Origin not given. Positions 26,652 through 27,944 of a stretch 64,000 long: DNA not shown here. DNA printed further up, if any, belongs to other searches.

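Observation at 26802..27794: DUF3644-like protein carries an Rx4H motif in a helical context: candidate HEPN RNase linked to R-M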

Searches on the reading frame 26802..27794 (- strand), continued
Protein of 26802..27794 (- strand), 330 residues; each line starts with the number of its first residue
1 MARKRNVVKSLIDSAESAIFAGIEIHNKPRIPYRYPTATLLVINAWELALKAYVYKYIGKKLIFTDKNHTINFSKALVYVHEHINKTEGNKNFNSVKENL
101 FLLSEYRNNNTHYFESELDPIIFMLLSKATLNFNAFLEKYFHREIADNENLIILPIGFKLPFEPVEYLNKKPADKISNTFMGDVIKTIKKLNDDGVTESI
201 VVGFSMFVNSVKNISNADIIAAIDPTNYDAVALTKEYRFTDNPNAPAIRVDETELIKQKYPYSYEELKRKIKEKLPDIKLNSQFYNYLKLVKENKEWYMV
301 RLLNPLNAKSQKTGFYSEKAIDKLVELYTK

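Call 54: search_protein_families(library=padloc, proteins=[P0152, P0158, P0160, P0143, P0237, P0113, P0133], max_evalue=0.00001)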
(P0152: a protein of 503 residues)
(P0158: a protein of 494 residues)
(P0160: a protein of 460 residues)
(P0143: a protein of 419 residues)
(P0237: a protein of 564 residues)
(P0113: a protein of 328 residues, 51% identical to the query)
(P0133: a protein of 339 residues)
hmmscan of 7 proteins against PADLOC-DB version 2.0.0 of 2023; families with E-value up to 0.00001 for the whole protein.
P0152 (503 aa): 9 families
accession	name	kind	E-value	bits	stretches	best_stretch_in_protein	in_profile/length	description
PDLC04955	PDC-S19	-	5.2e-73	244.2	1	1-285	1-287/338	-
PDLC04953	PDC-S19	-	5.2e-44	149.1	1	10-238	9-245/333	-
PDLC04952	PDC-S19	-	4.5e-32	109.9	1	7-294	4-286/328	-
PDLC04949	PDC-S19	-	9.9e-24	82.3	1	7-264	6-255/334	-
PDLC04954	PDC-S19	-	8.6e-20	69.4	1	6-55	4-53/330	-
PDLC04950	PDC-S19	-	2e-16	58.2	1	3-185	3-190/353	-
PDLC04948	PDC-S19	-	1.4e-12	45.7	1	6-189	10-200/325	-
PDLC04951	PDC-S19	-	2e-09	35.1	1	8-158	5-156/357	-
PDLC04947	PDC-S19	-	7.5e-06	23.5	0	8-163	7-160/355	-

P0158 (494 aa): 9 families
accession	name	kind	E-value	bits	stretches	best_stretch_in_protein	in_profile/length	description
PDLC04955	PDC-S19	-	1.7e-69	232.6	1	1-281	1-282/338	-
PDLC04953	PDC-S19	-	1.8e-39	134.1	1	9-250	8-250/333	-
PDLC04952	PDC-S19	-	6.8e-28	96.1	1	7-251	4-243/328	-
PDLC04954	PDC-S19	-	4.5e-21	73.6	2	6-60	4-58/330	-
PDLC04949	PDC-S19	-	5.4e-21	73.3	1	7-229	6-221/334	-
PDLC04950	PDC-S19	-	5.8e-12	43.5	1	1-182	1-187/353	-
PDLC04951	PDC-S19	-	2.6e-11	41.3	1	8-169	5-168/357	-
PDLC04948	PDC-S19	-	1.3e-09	36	1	6-186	10-197/325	-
PDLC04947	PDC-S19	-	3.3e-08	31.3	1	9-166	8-163/355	-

P0160 (460 aa): 9 families
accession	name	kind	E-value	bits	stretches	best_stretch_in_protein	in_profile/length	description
PDLC04955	PDC-S19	-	1.4e-69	232.9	1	1-290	1-293/338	-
PDLC04953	PDC-S19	-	2.7e-37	127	1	9-229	8-237/333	-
PDLC04952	PDC-S19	-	2e-27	94.6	1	7-231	4-222/328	-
PDLC04954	PDC-S19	-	1.3e-19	68.7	1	6-59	4-57/330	-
PDLC04950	PDC-S19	-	1.8e-18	64.9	1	1-209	1-210/353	-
PDLC04949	PDC-S19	-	4e-18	63.8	1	7-231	6-223/334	-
PDLC04951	PDC-S19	-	3.9e-12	44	1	8-159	5-157/357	-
PDLC04948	PDC-S19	-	4e-10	37.6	1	6-148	10-162/325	-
PDLC04947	PDC-S19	-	1.9e-07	28.8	1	8-111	7-109/355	-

P0143 (419 aa): 9 families
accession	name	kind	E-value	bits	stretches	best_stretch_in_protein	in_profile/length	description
PDLC04955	PDC-S19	-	2.8e-78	261.5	1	91-413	6-333/338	-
PDLC04954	PDC-S19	-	3.8e-40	136.3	2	158-414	95-327/330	-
PDLC04953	PDC-S19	-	5.2e-34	116.2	1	94-313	8-236/333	-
PDLC04952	PDC-S19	-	3.2e-26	90.7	1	91-319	3-225/328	-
PDLC04949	PDC-S19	-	2e-21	74.7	1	92-321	6-228/334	-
PDLC04951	PDC-S19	-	2.4e-15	54.5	1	95-245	7-158/357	-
PDLC04950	PDC-S19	-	6.1e-11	40.2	1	94-274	9-194/353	-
PDLC04948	PDC-S19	-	3.7e-10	37.7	1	87-321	6-246/325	-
PDLC04947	PDC-S19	-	1.1e-09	36.2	1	95-252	9-164/355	-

P0237 (564 aa): 9 families
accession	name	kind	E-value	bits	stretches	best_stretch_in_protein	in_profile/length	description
PDLC04953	PDC-S19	-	2.8e-77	258.4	1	384-553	2-171/333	-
PDLC04955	PDC-S19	-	8.8e-34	115.3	1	390-555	9-170/338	-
PDLC04954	PDC-S19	-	1.9e-25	88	2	388-435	5-52/330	-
PDLC04952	PDC-S19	-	2.7e-24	84.3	1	389-543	5-150/328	-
PDLC04949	PDC-S19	-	4.1e-18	63.8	1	388-543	6-151/334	-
PDLC04951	PDC-S19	-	7.1e-18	62.9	1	390-552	6-161/357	-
PDLC04950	PDC-S19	-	3.9e-15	53.9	1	389-529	8-146/353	-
PDLC04947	PDC-S19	-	7.5e-15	53.1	1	390-546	8-155/355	-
PDLC04948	PDC-S19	-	6.6e-06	23.8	0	394-529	17-154/325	-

P0113 (328 aa): 9 families
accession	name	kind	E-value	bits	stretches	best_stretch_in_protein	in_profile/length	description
PDLC04955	PDC-S19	-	3.6e-150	497.9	1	1-322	1-335/338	-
PDLC04953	PDC-S19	-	1.3e-42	144.5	1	6-229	6-239/333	-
PDLC04954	PDC-S19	-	5e-41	139.2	2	70-321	90-327/330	-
PDLC04952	PDC-S19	-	6.6e-30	102.8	1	7-321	4-312/328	-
PDLC04949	PDC-S19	-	1.8e-19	68.3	1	6-238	5-233/334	-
PDLC04950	PDC-S19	-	2e-12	45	1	4-151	5-154/353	-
PDLC04951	PDC-S19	-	1.7e-11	41.8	1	9-170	6-165/357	-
PDLC04947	PDC-S19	-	3.4e-10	37.8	1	10-157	9-152/355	-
PDLC04948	PDC-S19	-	1.9e-08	32.1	1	5-179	9-185/325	-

P0133 (339 aa): 9 families
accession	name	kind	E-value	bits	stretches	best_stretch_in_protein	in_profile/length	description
PDLC04955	PDC-S19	-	7.8e-110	365.3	1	3-338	2-334/338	-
PDLC04953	PDC-S19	-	8.4e-45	151.7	1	11-248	9-246/333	-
PDLC04954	PDC-S19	-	4e-38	129.6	2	9-240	6-245/330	-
PDLC04952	PDC-S19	-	9.5e-35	118.7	1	9-244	5-226/328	-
PDLC04949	PDC-S19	-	1.3e-23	81.9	1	8-249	6-230/334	-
PDLC04950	PDC-S19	-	6.2e-15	53.3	1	5-198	4-194/353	-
PDLC04948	PDC-S19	-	8.5e-13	46.4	1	4-154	7-159/325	-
PDLC04951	PDC-S19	-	5.3e-09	33.6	1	11-174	7-163/357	-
PDLC04947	PDC-S19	-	8.2e-06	23.4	0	12-165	10-154/355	-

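Call 64: search_dna_similar(query=window:26805-27794:-, collection=plasmids, mode=protein, max_rows=15, max_evalue=0.001)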
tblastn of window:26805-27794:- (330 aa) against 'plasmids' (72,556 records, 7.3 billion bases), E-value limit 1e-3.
Records with a match: 7; places in all: 7; records where one place covers at least 80% of the query: 6.
Best place of each record, by identity: <60% 7.
By first word of the organism name: Adhaeribacter 1; Nitrosomonas 1; Hymenobacter 1; Dietzia 1; Mycolicibacterium 1; Methylobacter 1; Legionella 1.
By predicted mobility (MOB-suite, as given by PLSDB): non-mobilizable 4; mobilizable 2; conjugative 1.
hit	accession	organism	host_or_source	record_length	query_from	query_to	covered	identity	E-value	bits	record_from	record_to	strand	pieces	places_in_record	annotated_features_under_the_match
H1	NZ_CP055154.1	Adhaeribacter swui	Cell culture,Mud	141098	3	328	99%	28.5%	1e-31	132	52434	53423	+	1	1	DUF3644 domain-containing protein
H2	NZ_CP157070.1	Nitrosomonas europaea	cell culture,river sludge effuent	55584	9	329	97%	28.4%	3e-18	93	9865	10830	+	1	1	DUF3644 domain-containing protein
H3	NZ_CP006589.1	Hymenobacter sp. APR13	silkworm feces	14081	2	328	99%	26.5%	7e-28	121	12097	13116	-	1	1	DUF3644 domain-containing protein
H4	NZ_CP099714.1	Dietzia kunjamensis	cell culture,water from a container for ...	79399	8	281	83%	29.5%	9e-20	97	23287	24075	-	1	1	DUF3644 domain-containing protein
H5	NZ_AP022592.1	Mycolicibacterium arabiense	-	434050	8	274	81%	27.8%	3e-16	87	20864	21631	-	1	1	DUF3644 domain-containing protein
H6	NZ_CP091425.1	Methylobacter sp. YRD-M1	isolate,wetland soil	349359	11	330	97%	23.0%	2e-11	72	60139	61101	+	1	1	DUF3644 domain-containing protein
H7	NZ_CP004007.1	Legionella oakridgensis ATCC 33761 = DSM 21215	-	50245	96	330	71%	22.9%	4e-4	50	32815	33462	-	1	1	DUF3644 domain-containing protein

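Call 65: search_dna_similar(query=window:26805-27794:-, collection=phages, mode=protein, max_rows=15, max_evalue=0.001)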
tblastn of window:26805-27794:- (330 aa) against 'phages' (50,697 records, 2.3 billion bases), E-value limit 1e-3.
Records with a match: 46; places in all: 46; records where one place covers at least 80% of the query: 0.
Best place of each record, by identity: <60% 46.
By first word of the organism name: Streptococcus 27; Staphylococcus 10; Corynebacterium 5; Listeria 2; Flavonifractor 1; Bacteriophage 1.
By host as written in the record: Staphylococcus aureus 4; Corynebacterium vitaeruminis CAG1 3; Corynebacterium vitaeruminis CAG1, a derivative of (NCIB9291) 2; Staphylococcus epidermidis 36-1 2; Listeria monocytogenes HM00113468 2; Streptococcus agalactiae GB00901 1; Streptococcus dysgalactiae ERR084982 1; Streptococcus dysgalactiae UT_4966_RC 1; and 30 more.
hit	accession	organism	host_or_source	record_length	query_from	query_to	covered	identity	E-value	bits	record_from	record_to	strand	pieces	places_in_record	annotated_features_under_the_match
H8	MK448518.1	Streptococcus satellite phage Javan50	Streptococcus agalactiae GB00901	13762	6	165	48%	27.9%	9e-7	56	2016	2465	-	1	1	hypothetical protein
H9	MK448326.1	Streptococcus satellite phage Javan127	Streptococcus dysgalactiae ERR084982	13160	6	174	51%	26.2%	8e-6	54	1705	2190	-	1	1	hypothetical protein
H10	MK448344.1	Streptococcus satellite phage Javan165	Streptococcus dysgalactiae UT_4966_RC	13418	6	174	51%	26.2%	8e-6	54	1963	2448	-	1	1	hypothetical protein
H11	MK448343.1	Streptococcus satellite phage Javan162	Streptococcus dysgalactiae UT_4231_KK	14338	6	174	51%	26.2%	8e-6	54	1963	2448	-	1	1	hypothetical protein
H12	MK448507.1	Streptococcus satellite phage Javan463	Streptococcus pyogenes ERR111948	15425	6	174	51%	26.2%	8e-6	54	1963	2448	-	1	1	hypothetical protein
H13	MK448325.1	Streptococcus satellite phage Javan125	Streptococcus dysgalactiae ERR084977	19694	6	174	51%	26.2%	8e-6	54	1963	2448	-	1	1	hypothetical protein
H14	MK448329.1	Streptococcus satellite phage Javan134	Streptococcus dysgalactiae ERR085022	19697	6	174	51%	26.2%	8e-6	54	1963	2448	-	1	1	hypothetical protein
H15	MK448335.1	Streptococcus satellite phage Javan148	Streptococcus dysgalactiae ERR109306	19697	6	174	51%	26.2%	8e-6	54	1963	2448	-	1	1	hypothetical protein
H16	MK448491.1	Streptococcus satellite phage Javan43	Streptococcus agalactiae ES-PW-160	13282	6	174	51%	26.2%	1e-5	53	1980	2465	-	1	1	hypothetical protein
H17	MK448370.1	Streptococcus satellite phage Javan22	Streptococcus agalactiae CCUG_37736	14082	6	174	51%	26.2%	1e-5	53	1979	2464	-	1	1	hypothetical protein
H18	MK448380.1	Streptococcus satellite phage Javan24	Streptococcus agalactiae CCUG_39096_A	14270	6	174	51%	26.2%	1e-5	53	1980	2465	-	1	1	hypothetical protein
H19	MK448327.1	Streptococcus satellite phage Javan13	Streptococcus agalactiae BSU450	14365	6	174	51%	26.2%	1e-5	53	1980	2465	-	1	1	hypothetical protein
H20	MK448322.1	Streptococcus satellite phage Javan12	Streptococcus agalactiae BSU248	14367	6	174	51%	26.2%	1e-5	53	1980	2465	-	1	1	hypothetical protein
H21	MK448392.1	Streptococcus satellite phage Javan27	Streptococcus agalactiae CH-1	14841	6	174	51%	26.2%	1e-5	53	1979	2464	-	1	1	hypothetical protein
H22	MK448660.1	Streptococcus satellite phage Javan9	Streptococcus agalactiae A909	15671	6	174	51%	26.2%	1e-5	53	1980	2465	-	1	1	hypothetical protein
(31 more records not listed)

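Call 66: fold_search(model_id=the predicted structure, library=pdb)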
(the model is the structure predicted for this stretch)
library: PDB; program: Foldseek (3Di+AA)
matches with E <= 10: 229; with E <= 0.001: 0
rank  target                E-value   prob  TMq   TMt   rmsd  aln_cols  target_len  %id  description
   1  3o10_C                3.6e-01  0.80  0.23  0.50  12.8       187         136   14  Crystal structure of the HEPN domain from human sacsin (released 2011-03-30)
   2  4wnl_C                3.6e-01  0.09  0.11  0.15  22.3       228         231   12  The X-ray structure of a RNA-binding protein complex (released 2014-12-24)
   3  7bxo_G                8.7e-01  0.72  0.29  0.61   5.5       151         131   10  Crystal structure of the toxin-antitoxin with AMP-PNP (released 2020-09-30)
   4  5yep_B                9.6e-01  0.44  0.26  0.53   6.5       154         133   13  Crystal structure of SO_3166-SO_3165 from Shewanella oneidensis (released 2018-03-28)
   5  6m6w_H                1.0e+00  0.47  0.26  0.55   6.3       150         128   12  Crystal structure the toxin-antitoxin MntA-HpeT mutant-Y104A (released 2020-09-30)
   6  5u1a_E                1.1e+00  0.11  0.14  0.23  10.9       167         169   10  Ferritin with Gc MtrE loop 1 inserted at His34 (released 2017-10-11)
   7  7bxo_D                1.2e+00  0.57  0.28  0.58   6.0       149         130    9  Crystal structure of the toxin-antitoxin with AMP-PNP (released 2020-09-30)
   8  6khi_E                1.3e+00  0.51  0.17  0.51   9.4       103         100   19  Supercomplex for cylic electron transport in cyanobacteria (released 2020-02-12)
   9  6zie_B                1.3e+00  0.08  0.13  0.22  13.7       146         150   14  Crystal structure of MCL-1 in complex with a neutralizing Alphabody CMPX-383B (released 2021-04-28)
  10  6rsw_C                1.5e+00  0.09  0.15  0.24  16.5       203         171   12  HFD domain of mouse CAP1 bound to the pointed end of G-actin (released 2019-11-27)
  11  3shx                  1.5e+00  0.05  0.11  0.18  17.5       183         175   10  Frog M-ferritin with magnesium, L134P mutant (released 2012-02-29)
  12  2hsb                  1.5e+00  0.84  0.29  0.69   3.8       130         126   14  Crystal structure of a hepn domain containing protein (af_0298) from archaeoglobus fulgidus at 1.95 A resolution (released 2006-08-15)
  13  6w2r_C                1.5e+00  0.07  0.14  0.19  14.6       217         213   14  Junction 19, DHR54-DHR79 (released 2020-04-15)
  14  3hhh_B                1.6e+00  0.20  0.13  0.31  12.4        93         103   19  Crystal structure of transcriptional regulator, a member of PadR family, from Enterococcus faecalis V583 (released 2009-06-02)
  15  6m6u_G                1.7e+00  0.44  0.28  0.58   5.2       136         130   12  Crystal structure the toxin-antitoxin MntA-HpeT mutant-D39ED41E (released 2020-09-30)
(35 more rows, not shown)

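Call 75: search_protein_families(library=pfam, proteins=[P0152, P0143, P0160], max_evalue=0.1)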
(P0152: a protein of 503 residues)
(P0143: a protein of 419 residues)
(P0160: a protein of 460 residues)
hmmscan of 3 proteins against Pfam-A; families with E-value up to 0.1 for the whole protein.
P0152 (503 aa): 2 families
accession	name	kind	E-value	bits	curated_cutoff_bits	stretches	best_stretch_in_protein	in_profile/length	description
PF12358.13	DUF3644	-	1.6e-38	132.6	27.6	1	11-185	2-181/183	Domain of unknown function (DUF3644)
PF08967.16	ENCP4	-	0.067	13.8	31.4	0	450-490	4-44/81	Putative type 4B encapsulin shell protein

P0143 (419 aa): 1 family
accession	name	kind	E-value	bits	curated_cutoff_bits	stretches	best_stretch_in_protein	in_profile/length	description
PF12358.13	DUF3644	-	7.7e-32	110.8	27.6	1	96-271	2-182/183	Domain of unknown function (DUF3644)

P0160 (460 aa): 1 family
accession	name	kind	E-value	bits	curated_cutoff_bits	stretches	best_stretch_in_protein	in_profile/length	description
PF12358.13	DUF3644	-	4e-35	121.5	27.6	1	11-183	2-179/183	Domain of unknown function (DUF3644)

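Call 79: find_encoding_contigs(protein=P0005, flank=7000, max_places=3)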
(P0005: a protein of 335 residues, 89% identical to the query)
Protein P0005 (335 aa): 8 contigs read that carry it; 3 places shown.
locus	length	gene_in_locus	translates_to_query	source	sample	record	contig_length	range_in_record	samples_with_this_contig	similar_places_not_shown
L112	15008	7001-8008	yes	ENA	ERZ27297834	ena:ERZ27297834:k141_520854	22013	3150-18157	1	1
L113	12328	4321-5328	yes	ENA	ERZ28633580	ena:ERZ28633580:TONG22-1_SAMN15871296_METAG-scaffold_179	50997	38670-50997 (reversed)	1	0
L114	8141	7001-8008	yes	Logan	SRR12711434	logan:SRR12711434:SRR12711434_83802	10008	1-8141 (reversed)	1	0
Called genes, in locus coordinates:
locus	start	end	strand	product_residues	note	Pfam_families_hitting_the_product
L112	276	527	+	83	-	-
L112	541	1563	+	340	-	PF23343:REP_ORF2-G2P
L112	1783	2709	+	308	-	PF14659:Phage_int_SAM_3, PF00589:Phage_integrase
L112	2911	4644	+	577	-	PF01555:N6_N4_Mtase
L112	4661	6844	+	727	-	PF00270:DEAD (weak), PF04851:ResIII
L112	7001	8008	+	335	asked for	PF12358:DUF3644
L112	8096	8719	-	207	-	-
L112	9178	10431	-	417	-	PF01637:ATPase_2 (weak), PF13173:AAA_14, PF13635:DUF4143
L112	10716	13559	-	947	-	PF04313:HSDR_N (faint), PF00271:Helicase_C (faint), PF00270:DEAD, PF04851:ResIII, PF18766:SWI2_SNF2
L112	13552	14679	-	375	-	PF01420:Methylase_S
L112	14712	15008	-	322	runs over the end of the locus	PF02899:Phage_int_SAM_1 (weak), PF13495:Phage_int_SAM_4, PF00589:Phage_integrase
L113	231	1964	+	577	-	PF01555:N6_N4_Mtase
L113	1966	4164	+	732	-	PF00270:DEAD (weak), PF04851:ResIII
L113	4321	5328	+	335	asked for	PF12358:DUF3644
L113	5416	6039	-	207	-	-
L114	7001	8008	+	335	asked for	PF12358:DUF3644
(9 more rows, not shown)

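Call 80: find_encoding_contigs(protein=P0006, flank=7000, max_places=3)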
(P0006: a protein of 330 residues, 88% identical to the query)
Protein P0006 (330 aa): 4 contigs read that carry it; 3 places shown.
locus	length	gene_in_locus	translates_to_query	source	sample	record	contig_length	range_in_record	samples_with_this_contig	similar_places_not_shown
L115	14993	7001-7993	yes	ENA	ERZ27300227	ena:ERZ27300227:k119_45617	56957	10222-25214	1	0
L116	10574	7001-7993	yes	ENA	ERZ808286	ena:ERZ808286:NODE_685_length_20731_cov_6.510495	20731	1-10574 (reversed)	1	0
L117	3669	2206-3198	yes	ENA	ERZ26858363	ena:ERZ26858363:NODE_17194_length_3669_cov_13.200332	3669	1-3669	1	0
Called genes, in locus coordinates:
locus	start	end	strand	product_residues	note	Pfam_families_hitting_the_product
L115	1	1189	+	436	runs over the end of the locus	PF14659:Phage_int_SAM_3, PF22022:Phage_int_M, PF00589:Phage_integrase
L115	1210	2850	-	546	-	PF00239:Resolvase, PF07508:Recombinase, PF13408:Zn_ribbon_recom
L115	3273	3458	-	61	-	-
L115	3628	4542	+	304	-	PF14659:Phage_int_SAM_3, PF00589:Phage_integrase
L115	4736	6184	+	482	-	PF02384:N6_Mtase, PF07669:Eco57I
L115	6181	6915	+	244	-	-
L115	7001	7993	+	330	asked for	PF12358:DUF3644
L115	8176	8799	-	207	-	-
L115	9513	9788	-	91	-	-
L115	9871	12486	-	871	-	PF00009:GTP_EFTU (faint), PF01926:MMR_HSR1, PF02421:FeoB_N, PF07670:Gate, PF07664:FeoB_C, PF07670:Gate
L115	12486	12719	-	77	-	PF04023:FeoA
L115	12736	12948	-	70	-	PF04023:FeoA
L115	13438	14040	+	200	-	PF00440:TetR_N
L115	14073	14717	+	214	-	PF09365:DUF2461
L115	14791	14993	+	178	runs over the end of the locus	-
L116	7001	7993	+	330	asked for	PF12358:DUF3644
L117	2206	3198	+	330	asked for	PF12358:DUF3644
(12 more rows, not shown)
